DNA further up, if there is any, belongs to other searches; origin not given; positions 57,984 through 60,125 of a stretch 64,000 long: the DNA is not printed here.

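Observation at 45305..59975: Nearly gap-free 14.7-kb array joining cusCBA, an unknown gene, the N-ATPase operon and a YHS-glucan phosphorylase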

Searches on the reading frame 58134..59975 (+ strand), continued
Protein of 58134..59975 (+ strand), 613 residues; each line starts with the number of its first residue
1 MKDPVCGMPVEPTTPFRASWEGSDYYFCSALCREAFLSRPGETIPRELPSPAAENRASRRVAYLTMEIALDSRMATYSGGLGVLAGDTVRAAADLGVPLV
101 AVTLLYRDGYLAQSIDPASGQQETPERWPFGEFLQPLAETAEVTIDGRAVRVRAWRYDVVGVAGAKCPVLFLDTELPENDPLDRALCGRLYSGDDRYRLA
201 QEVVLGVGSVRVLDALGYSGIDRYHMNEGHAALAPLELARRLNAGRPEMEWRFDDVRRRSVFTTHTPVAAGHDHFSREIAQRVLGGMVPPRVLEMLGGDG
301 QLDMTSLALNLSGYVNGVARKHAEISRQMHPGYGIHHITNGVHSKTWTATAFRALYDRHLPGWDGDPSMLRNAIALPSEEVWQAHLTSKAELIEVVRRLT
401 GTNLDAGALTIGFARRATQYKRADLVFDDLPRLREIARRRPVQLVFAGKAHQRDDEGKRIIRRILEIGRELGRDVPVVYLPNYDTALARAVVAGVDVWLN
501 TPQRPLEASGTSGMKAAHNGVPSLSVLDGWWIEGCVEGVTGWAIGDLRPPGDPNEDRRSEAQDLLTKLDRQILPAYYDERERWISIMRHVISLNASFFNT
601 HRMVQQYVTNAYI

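Call 31: search_protein_families(library=ncbifam, proteins=[L084:1761-4205:+, L004:11932-14562:+, L111:11830-14382:+, L128:3818-6364:+, L023:448-2901:+, L119:3150-5669:+, L087:1484-3994:+, window:58134-59975:+], max_evalue=0.00001)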
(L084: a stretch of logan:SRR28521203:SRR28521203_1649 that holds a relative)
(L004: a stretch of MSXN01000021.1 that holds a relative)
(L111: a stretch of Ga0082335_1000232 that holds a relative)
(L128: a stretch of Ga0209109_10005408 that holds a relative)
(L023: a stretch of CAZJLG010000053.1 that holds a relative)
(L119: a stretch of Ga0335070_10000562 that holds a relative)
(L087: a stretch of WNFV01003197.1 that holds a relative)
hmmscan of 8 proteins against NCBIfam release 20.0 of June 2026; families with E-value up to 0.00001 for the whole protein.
L084:1761-4205:+ (814 aa): 20 families
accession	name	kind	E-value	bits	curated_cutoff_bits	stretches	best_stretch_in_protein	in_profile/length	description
TIGR01522.1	ATPase-IIA2_Ca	equivalog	1.8e-197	657.9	798.3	1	21-811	23-853/854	calcium-transporting P-type ATPase, PMR1-type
TIGR01116.1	ATPase-IIA1_Ca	equivalog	2.3e-166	555.2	703.4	2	346-807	312-797/799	calcium-translocating P-type ATPase, SERCA-type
TIGR01523.1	ATPase-IID_K-Na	equivalog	1e-130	437.2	645.05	4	525-708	670-858/997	potassium/sodium efflux P-type ATPase, fungal-type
TIGR01517.1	ATPase-IIB_Ca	equivalog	3.3e-122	409.4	507.05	1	21-770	55-844/882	calcium-translocating P-type ATPase, PMCA-type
TIGR01647.1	ATPase-IIIA_H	equivalog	5.2e-120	401.9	615.5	2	21-515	1-481/755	plasma-membrane proton-efflux P-type ATPase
TIGR01106.1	ATPase-IIC_X-K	subfamily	1.4e-118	397.2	946.1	3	523-705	660-844/997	Na,H/K antiporter P-type ATPase subunit alpha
TIGR01524.1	ATPase-IIIB_Mg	equivalog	6.3e-105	351.9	610.75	1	20-684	32-737/867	magnesium-translocating P-type ATPase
TIGR01494.1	ATPase_P-type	subfamily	1.3e-101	340.5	62.3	1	84-641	4-474/478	HAD-IC family P-type ATPase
NF011702.0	PRK15122.1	subfamily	2.9e-94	316.7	975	1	17-717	45-807/907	magnesium-translocating P-type ATPase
TIGR01525.1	ATPase-IB_hvy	subfamily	7.9e-75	252.8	346.25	2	465-638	376-539/560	heavy metal translocating P-type ATPase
TIGR01512.1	ATPase-IB2_Cd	subfamily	1.4e-60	205.4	313.5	2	464-639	313-473/494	cadmium family heavy metal-translocating P-type ATPase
TIGR01511.1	ATPase-IB1_Cu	subfamily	3.9e-54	184.4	397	2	463-622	356-502/542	copper-translocating P-type ATPase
TIGR01657.1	P-ATPase-V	hypoth_equivalog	1e-53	182.2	618.25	3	19-339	138-469/1055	ATP13A2 family polyamine export P-type ATPase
TIGR01497.1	kdpB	equivalog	1.9e-47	161.8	527.9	1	106-605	97-566/675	potassium-transporting ATPase subunit KdpB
NF008262.1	PRK11033.1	equivalog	2e-46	158.8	1005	2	464-617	547-689/731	zinc/cadmium/mercury/lead-transporting ATPase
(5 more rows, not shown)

L004:11932-14562:+ (877 aa): 23 families
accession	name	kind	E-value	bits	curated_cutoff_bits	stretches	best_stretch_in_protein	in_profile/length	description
TIGR01522.1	ATPase-IIA2_Ca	equivalog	3.4e-230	766.2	798.3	1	2-845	24-823/854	calcium-transporting P-type ATPase, PMR1-type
TIGR01116.1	ATPase-IIA1_Ca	equivalog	5.3e-210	699.5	703.4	1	32-866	2-792/799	calcium-translocating P-type ATPase, SERCA-type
TIGR01523.1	ATPase-IID_K-Na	equivalog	2.3e-167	558.5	645.05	3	359-774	431-862/997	potassium/sodium efflux P-type ATPase, fungal-type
TIGR01517.1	ATPase-IIB_Ca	equivalog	6.1e-157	524.3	507.05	2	380-864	411-872/882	calcium-translocating P-type ATPase, PMCA-type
TIGR01106.1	ATPase-IIC_X-K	subfamily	9.5e-148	493.8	946.1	2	1-564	36-613/997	Na,H/K antiporter P-type ATPase subunit alpha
TIGR01524.1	ATPase-IIIB_Mg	equivalog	1.7e-124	416.6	610.75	2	1-320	33-354/867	magnesium-translocating P-type ATPase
TIGR01647.1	ATPase-IIIA_H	equivalog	6.5e-120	401.5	615.5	2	1-323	1-307/755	plasma-membrane proton-efflux P-type ATPase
NF011702.0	PRK15122.1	subfamily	2.7e-105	353.2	975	2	410-736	444-767/907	magnesium-translocating P-type ATPase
TIGR01494.1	ATPase_P-type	subfamily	2.8e-97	326.1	62.3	4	586-705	363-476/478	HAD-IC family P-type ATPase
TIGR01525.1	ATPase-IB_hvy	subfamily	8.3e-72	242.8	346.25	3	44-322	6-268/560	heavy metal translocating P-type ATPase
TIGR01657.1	P-ATPase-V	hypoth_equivalog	4.7e-64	216.4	618.25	2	1-569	139-708/1055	ATP13A2 family polyamine export P-type ATPase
TIGR01512.1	ATPase-IB2_Cd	subfamily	6.4e-59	200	313.5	3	43-322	5-254/494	cadmium family heavy metal-translocating P-type ATPase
TIGR01511.1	ATPase-IB1_Cu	subfamily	8.2e-50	170.2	397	3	56-329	42-288/542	copper-translocating P-type ATPase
NF008262.1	PRK11033.1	equivalog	9.5e-43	146.7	1005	3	39-324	177-447/731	zinc/cadmium/mercury/lead-transporting ATPase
NF033775.1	P_type_ZntA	exception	4.8e-38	130.9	1240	3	594-697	607-704/732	Zn(II)/Cd(II)/Pb(II) translocating P-type ATPase ZntA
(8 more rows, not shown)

L111:11830-14382:+ (851 aa): 20 families
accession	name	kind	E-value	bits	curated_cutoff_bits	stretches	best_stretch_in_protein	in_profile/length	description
TIGR01522.1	ATPase-IIA2_Ca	equivalog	5.3e-154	514.1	798.3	1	4-829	22-841/854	calcium-transporting P-type ATPase, PMR1-type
TIGR01116.1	ATPase-IIA1_Ca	equivalog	1.5e-126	423.5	703.4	2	437-836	428-797/799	calcium-translocating P-type ATPase, SERCA-type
TIGR01523.1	ATPase-IID_K-Na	equivalog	6.3e-116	388.2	645.05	3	363-737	459-859/997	potassium/sodium efflux P-type ATPase, fungal-type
TIGR01647.1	ATPase-IIIA_H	equivalog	1.7e-114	383.7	615.5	1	5-678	1-636/755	plasma-membrane proton-efflux P-type ATPase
TIGR01106.1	ATPase-IIC_X-K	subfamily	9.7e-105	351.4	946.1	3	5-332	36-372/997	Na,H/K antiporter P-type ATPase subunit alpha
TIGR01517.1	ATPase-IIB_Ca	equivalog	1.3e-101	341.2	507.05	1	4-830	54-873/882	calcium-translocating P-type ATPase, PMCA-type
TIGR01524.1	ATPase-IIIB_Mg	equivalog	7.1e-92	308.7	610.75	2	4-324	32-356/867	magnesium-translocating P-type ATPase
TIGR01494.1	ATPase_P-type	subfamily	5.8e-84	282.2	62.3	4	551-659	362-464/478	HAD-IC family P-type ATPase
NF011702.0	PRK15122.1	subfamily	1.2e-80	271.7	975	1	2-642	46-708/907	magnesium-translocating P-type ATPase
TIGR01525.1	ATPase-IB_hvy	subfamily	4.5e-68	230.5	346.25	3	45-328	3-272/560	heavy metal translocating P-type ATPase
TIGR01657.1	P-ATPase-V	hypoth_equivalog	9.3e-67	225.4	618.25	2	4-534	138-707/1055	ATP13A2 family polyamine export P-type ATPase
TIGR01512.1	ATPase-IB2_Cd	subfamily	4.8e-53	180.6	313.5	2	554-670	367-479/494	cadmium family heavy metal-translocating P-type ATPase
TIGR01511.1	ATPase-IB1_Cu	subfamily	6.2e-52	177.2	397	2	551-661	407-516/542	copper-translocating P-type ATPase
NF008262.1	PRK11033.1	equivalog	4.7e-41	141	1005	2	54-328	189-449/731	zinc/cadmium/mercury/lead-transporting ATPase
TIGR01497.1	kdpB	equivalog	8.8e-40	136.4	527.9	2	476-634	436-567/675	potassium-transporting ATPase subunit KdpB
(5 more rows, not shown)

L128:3818-6364:+ (849 aa): 20 families
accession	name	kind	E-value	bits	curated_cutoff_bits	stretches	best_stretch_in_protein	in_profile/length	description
TIGR01522.1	ATPase-IIA2_Ca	equivalog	9e-148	493.5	798.3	1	14-842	22-845/854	calcium-transporting P-type ATPase, PMR1-type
TIGR01116.1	ATPase-IIA1_Ca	equivalog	1.8e-120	403.4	703.4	2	441-848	422-799/799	calcium-translocating P-type ATPase, SERCA-type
TIGR01647.1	ATPase-IIIA_H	equivalog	1.7e-110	370.4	615.5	1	15-690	1-638/755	plasma-membrane proton-efflux P-type ATPase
TIGR01523.1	ATPase-IID_K-Na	equivalog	6.3e-110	368.3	645.05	3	373-746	459-858/997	potassium/sodium efflux P-type ATPase, fungal-type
TIGR01106.1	ATPase-IIC_X-K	subfamily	8.2e-101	338.4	946.1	3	12-338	33-368/997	Na,H/K antiporter P-type ATPase subunit alpha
TIGR01517.1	ATPase-IIB_Ca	equivalog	1.8e-94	317.6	507.05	1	12-778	52-813/882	calcium-translocating P-type ATPase, PMCA-type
TIGR01524.1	ATPase-IIIB_Mg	equivalog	3.5e-93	313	610.75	1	14-653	32-670/867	magnesium-translocating P-type ATPase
TIGR01494.1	ATPase_P-type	subfamily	8.3e-86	288.3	62.3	4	560-680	361-475/478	HAD-IC family P-type ATPase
NF011702.0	PRK15122.1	subfamily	1e-79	268.6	975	1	12-652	46-708/907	magnesium-translocating P-type ATPase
TIGR01525.1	ATPase-IB_hvy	subfamily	1.3e-67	228.9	346.25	3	55-334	3-268/560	heavy metal translocating P-type ATPase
TIGR01657.1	P-ATPase-V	hypoth_equivalog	6.3e-67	226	618.25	2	12-535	136-697/1055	ATP13A2 family polyamine export P-type ATPase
TIGR01512.1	ATPase-IB2_Cd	subfamily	2.4e-53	181.6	313.5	2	563-677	366-476/494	cadmium family heavy metal-translocating P-type ATPase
TIGR01511.1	ATPase-IB1_Cu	subfamily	4.7e-50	171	397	2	561-670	407-515/542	copper-translocating P-type ATPase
NF008262.1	PRK11033.1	equivalog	1.1e-40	139.8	1005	2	65-337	190-448/731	zinc/cadmium/mercury/lead-transporting ATPase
TIGR01497.1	kdpB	equivalog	1.9e-38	132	527.9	2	561-644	485-567/675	potassium-transporting ATPase subunit KdpB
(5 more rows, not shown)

L023:448-2901:+ (818 aa): 21 families
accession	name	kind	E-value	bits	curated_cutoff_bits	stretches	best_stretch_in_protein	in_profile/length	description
TIGR01647.1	ATPase-IIIA_H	equivalog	0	1082.6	615.5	1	32-772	1-755/755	plasma-membrane proton-efflux P-type ATPase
TIGR01524.1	ATPase-IIIB_Mg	equivalog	1.5e-112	377.1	610.75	1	13-777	14-821/867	magnesium-translocating P-type ATPase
TIGR01522.1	ATPase-IIA2_Ca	equivalog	1.7e-106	356.9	798.3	1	19-665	9-695/854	calcium-transporting P-type ATPase, PMR1-type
NF011702.0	PRK15122.1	subfamily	2.9e-106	356.4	975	1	12-772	29-858/907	magnesium-translocating P-type ATPase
TIGR01116.1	ATPase-IIA1_Ca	equivalog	1.8e-92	310.8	703.4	2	72-337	13-287/799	calcium-translocating P-type ATPase, SERCA-type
TIGR01494.1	ATPase_P-type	subfamily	8.3e-92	308.1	62.3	2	92-517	2-371/478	HAD-IC family P-type ATPase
TIGR01525.1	ATPase-IB_hvy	subfamily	8.1e-82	275.9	346.25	1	73-625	5-518/560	heavy metal translocating P-type ATPase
TIGR01517.1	ATPase-IIB_Ca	equivalog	3e-74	250.7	507.05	1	16-623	38-692/882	calcium-translocating P-type ATPase, PMCA-type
TIGR01523.1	ATPase-IID_K-Na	equivalog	1e-71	241.8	645.05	3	390-638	489-773/997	potassium/sodium efflux P-type ATPase, fungal-type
TIGR01106.1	ATPase-IIC_X-K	subfamily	1.5e-61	208.5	946.1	3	29-336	33-365/997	Na,H/K antiporter P-type ATPase subunit alpha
TIGR01657.1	P-ATPase-V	hypoth_equivalog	3e-58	197.2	618.25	4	21-184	128-291/1055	ATP13A2 family polyamine export P-type ATPase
TIGR01512.1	ATPase-IB2_Cd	subfamily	3.3e-57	194.3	313.5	3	73-340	5-259/494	cadmium family heavy metal-translocating P-type ATPase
TIGR01511.1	ATPase-IB1_Cu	subfamily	7.1e-56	190.2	397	2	80-447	35-386/542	copper-translocating P-type ATPase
NF008262.1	PRK11033.1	equivalog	7.6e-46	156.9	1005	1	87-642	196-701/731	zinc/cadmium/mercury/lead-transporting ATPase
TIGR01497.1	kdpB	equivalog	3.1e-42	144.5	527.9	1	113-659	97-609/675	potassium-transporting ATPase subunit KdpB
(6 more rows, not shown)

L119:3150-5669:+ (840 aa): 22 families
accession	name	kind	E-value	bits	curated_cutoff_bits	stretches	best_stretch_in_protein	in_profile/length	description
TIGR01647.1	ATPase-IIIA_H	equivalog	0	1080.8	615.5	1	48-788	1-755/755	plasma-membrane proton-efflux P-type ATPase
TIGR01524.1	ATPase-IIIB_Mg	equivalog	5.4e-111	371.9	610.75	1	32-798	17-826/867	magnesium-translocating P-type ATPase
TIGR01522.1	ATPase-IIA2_Ca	equivalog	9.2e-106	354.5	798.3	1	30-681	4-695/854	calcium-transporting P-type ATPase, PMR1-type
NF011702.0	PRK15122.1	subfamily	1.8e-105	353.8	975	2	202-808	244-879/907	magnesium-translocating P-type ATPase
TIGR01494.1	ATPase_P-type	subfamily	7.6e-90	301.6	62.3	2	108-527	2-365/478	HAD-IC family P-type ATPase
TIGR01116.1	ATPase-IIA1_Ca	equivalog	3.1e-88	296.8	703.4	2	88-349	13-283/799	calcium-translocating P-type ATPase, SERCA-type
TIGR01525.1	ATPase-IB_hvy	subfamily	9.3e-79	265.8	346.25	2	91-531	7-430/560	heavy metal translocating P-type ATPase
TIGR01517.1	ATPase-IIB_Ca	equivalog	7.7e-75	252.6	507.05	1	31-644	37-697/882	calcium-translocating P-type ATPase, PMCA-type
TIGR01523.1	ATPase-IID_K-Na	equivalog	1.8e-72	244.4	645.05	3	469-685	573-809/997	potassium/sodium efflux P-type ATPase, fungal-type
TIGR01106.1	ATPase-IIC_X-K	subfamily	1e-66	225.5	946.1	3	31-350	18-363/997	Na,H/K antiporter P-type ATPase subunit alpha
TIGR01657.1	P-ATPase-V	hypoth_equivalog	1.7e-55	188.1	618.25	4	540-676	768-908/1055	ATP13A2 family polyamine export P-type ATPase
TIGR01511.1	ATPase-IB1_Cu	subfamily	6.7e-54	183.7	397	2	98-462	39-385/542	copper-translocating P-type ATPase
TIGR01512.1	ATPase-IB2_Cd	subfamily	6.2e-52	176.9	313.5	3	89-388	5-284/494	cadmium family heavy metal-translocating P-type ATPase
NF008262.1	PRK11033.1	equivalog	4.9e-44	150.9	1005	2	107-529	200-600/731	zinc/cadmium/mercury/lead-transporting ATPase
NF007952.0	PRK10671.1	equivalog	1.4e-40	139.3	1316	1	126-637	314-779/838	copper-exporting P-type ATPase CopA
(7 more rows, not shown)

L087:1484-3994:+ (837 aa): 21 families
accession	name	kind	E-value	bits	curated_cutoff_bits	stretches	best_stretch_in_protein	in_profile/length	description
TIGR01525.1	ATPase-IB_hvy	subfamily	2.9e-185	617.3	346.25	1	249-819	1-560/560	heavy metal translocating P-type ATPase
TIGR01511.1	ATPase-IB1_Cu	subfamily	4.5e-175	583.6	397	1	231-819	2-541/542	copper-translocating P-type ATPase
NF007952.0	PRK10671.1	equivalog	4e-166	554.6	1316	1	185-822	195-834/838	copper-exporting P-type ATPase CopA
TIGR01512.1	ATPase-IB2_Cd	subfamily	1.9e-126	422.7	313.5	2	275-598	17-305/494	cadmium family heavy metal-translocating P-type ATPase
NF008262.1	PRK11033.1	equivalog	1.9e-117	393.6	1005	1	220-822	151-730/731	zinc/cadmium/mercury/lead-transporting ATPase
NF033775.1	P_type_ZntA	exception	7e-109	365.1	1240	1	215-821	151-730/732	Zn(II)/Cd(II)/Pb(II) translocating P-type ATPase ZntA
TIGR01494.1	ATPase_P-type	subfamily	4.5e-87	292.5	62.3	1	284-788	3-464/478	HAD-IC family P-type ATPase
TIGR01497.1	kdpB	equivalog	6e-61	206.4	527.9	1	319-761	111-565/675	potassium-transporting ATPase subunit KdpB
TIGR01647.1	ATPase-IIIA_H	equivalog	1.1e-58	199.1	615.5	2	300-686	78-486/755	plasma-membrane proton-efflux P-type ATPase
NF010609.0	PRK14010.1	equivalog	5.1e-51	173.7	1323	1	313-760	104-559/673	K(+)-transporting ATPase subunit B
TIGR01522.1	ATPase-IIA2_Ca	equivalog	3.8e-47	160.6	798.3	2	300-527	103-339/854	calcium-transporting P-type ATPase, PMR1-type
TIGR01517.1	ATPase-IIB_Ca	equivalog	1.4e-42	145.9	507.05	2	317-521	159-374/882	calcium-translocating P-type ATPase, PMCA-type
TIGR01116.1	ATPase-IIA1_Ca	equivalog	3.8e-35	121.2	703.4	2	630-768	454-607/799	calcium-translocating P-type ATPase, SERCA-type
NF011702.0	PRK15122.1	subfamily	2e-33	115.4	975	1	616-776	525-713/907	magnesium-translocating P-type ATPase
TIGR01523.1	ATPase-IID_K-Na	equivalog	2.1e-31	108.4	645.05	1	683-812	670-794/997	potassium/sodium efflux P-type ATPase, fungal-type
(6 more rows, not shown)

window:58134-59975:+ (613 aa): 5 families
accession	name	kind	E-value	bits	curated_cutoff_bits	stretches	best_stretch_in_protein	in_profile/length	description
TIGR02094.1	more_P_ylases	subfamily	2.2e-161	538.6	191.7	1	61-612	1-598/600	alpha-glucan family phosphorylase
NF041129.1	maldex_phorlase_Thcocales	equivalog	7.3e-137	457.7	1500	1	58-613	96-685/816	maltodextrin phosphorylase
TIGR02093.1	P_ylase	subfamily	2.7e-21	75.4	552.9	1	300-533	413-674/804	glycogen/starch/alpha-glucan family phosphorylase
NF011562.0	PRK14986.1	equivalog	2.2e-13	49.2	1546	1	301-533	420-680/815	glycogen phosphorylase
NF011561.0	PRK14985.1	equivalog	1.2e-12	46.9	1273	1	299-533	405-667/800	maltodextrin phosphorylase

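Call 78: search_dna_similar(query=window:58134-59975:+, collection=plasmids, mode=protein, max_evalue=1e-30, max_rows=40)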
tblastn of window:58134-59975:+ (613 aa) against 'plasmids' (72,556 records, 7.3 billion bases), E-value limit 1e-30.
Records with a match: 31; places in all: 32; records where one place covers at least 80% of the query: 31.
Best place of each record, by identity: <60% 31.
By first word of the organism name: Leptolyngbya 2; Methylophaga 2; Parabacteroides 2; Phocaeicola 2; Arthrobacter 2; Chroococcidiopsis 1; Aulosira 1; Stanieria 1; Indioceanicola 1; Simkania 1; and 16 more.
By predicted mobility (MOB-suite, as given by PLSDB): non-mobilizable 20; conjugative 6; mobilizable 5.
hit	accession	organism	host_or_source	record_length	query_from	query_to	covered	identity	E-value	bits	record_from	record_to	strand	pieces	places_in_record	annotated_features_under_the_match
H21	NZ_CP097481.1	Chroococcidiopsis sp. CCNUC1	cell culture,soil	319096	1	613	100%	56.3%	0e+0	698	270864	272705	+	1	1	glgP: alpha-glucan family phosphorylase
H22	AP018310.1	Aulosira laxa NIES-50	-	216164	1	613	100%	56.2%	0e+0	689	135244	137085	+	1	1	putative alpha-glucan phosphorylase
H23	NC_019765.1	Stanieria cyanosphaera PCC 7437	-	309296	1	613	100%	55.8%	0e+0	689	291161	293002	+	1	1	glgP: alpha-glucan family phosphorylase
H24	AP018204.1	Leptolyngbya boryana NIES-2135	-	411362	1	613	100%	55.3%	0e+0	680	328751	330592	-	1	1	putative alpha-glucan phosphorylase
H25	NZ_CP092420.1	Leptolyngbya boryana IU 594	-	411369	1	613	100%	55.3%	0e+0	680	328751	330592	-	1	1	glgP: alpha-glucan family phosphorylase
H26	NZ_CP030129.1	Indioceanicola profundi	sediment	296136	50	613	92%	52.0%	3e-163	524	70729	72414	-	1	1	glgP: alpha-glucan family phosphorylase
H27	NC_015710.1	Simkania negevensis Z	-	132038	59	613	91%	51.9%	0e+0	583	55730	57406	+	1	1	glgP: alpha-glucan family phosphorylase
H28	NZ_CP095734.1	Methylophaga pinxianii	pure culture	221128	60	613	90%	51.7%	3e-164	527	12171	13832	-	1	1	glgP: alpha-glucan family phosphorylase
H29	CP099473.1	Roseomonas mucosa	Human skin,single cell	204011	51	613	92%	50.4%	6e-157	506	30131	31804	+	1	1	glgP: alpha-glucan family phosphorylase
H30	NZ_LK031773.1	Criblamydia sequanensis CRIB-18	-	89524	54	613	91%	49.6%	2e-177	565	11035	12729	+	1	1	glgP: alpha-glucan family phosphorylase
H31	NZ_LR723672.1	Pseudorhizobium flavum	Paddy soil under the long-term ...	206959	57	613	91%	49.2%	1e-150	488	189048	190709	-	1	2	glgP: alpha-glucan family phosphorylase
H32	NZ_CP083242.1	Ancylobacter polymorphus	activated sludge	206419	60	613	90%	48.8%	2e-145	473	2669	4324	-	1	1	glgP: alpha-glucan family phosphorylase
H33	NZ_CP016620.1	Microvirga ossetica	Vicia alpestris,cell culture,nodules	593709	60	613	90%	48.3%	1e-149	485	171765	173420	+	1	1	glgP: alpha-glucan family phosphorylase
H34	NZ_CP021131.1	Meiothermus taiwanensis WR-220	-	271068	52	613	92%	41.1%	1e-108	366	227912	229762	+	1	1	glgP: alpha-glucan family phosphorylase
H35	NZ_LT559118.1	Nonomuraea gerenzanensis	-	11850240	3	612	100%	35.7%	3e-91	316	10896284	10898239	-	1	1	none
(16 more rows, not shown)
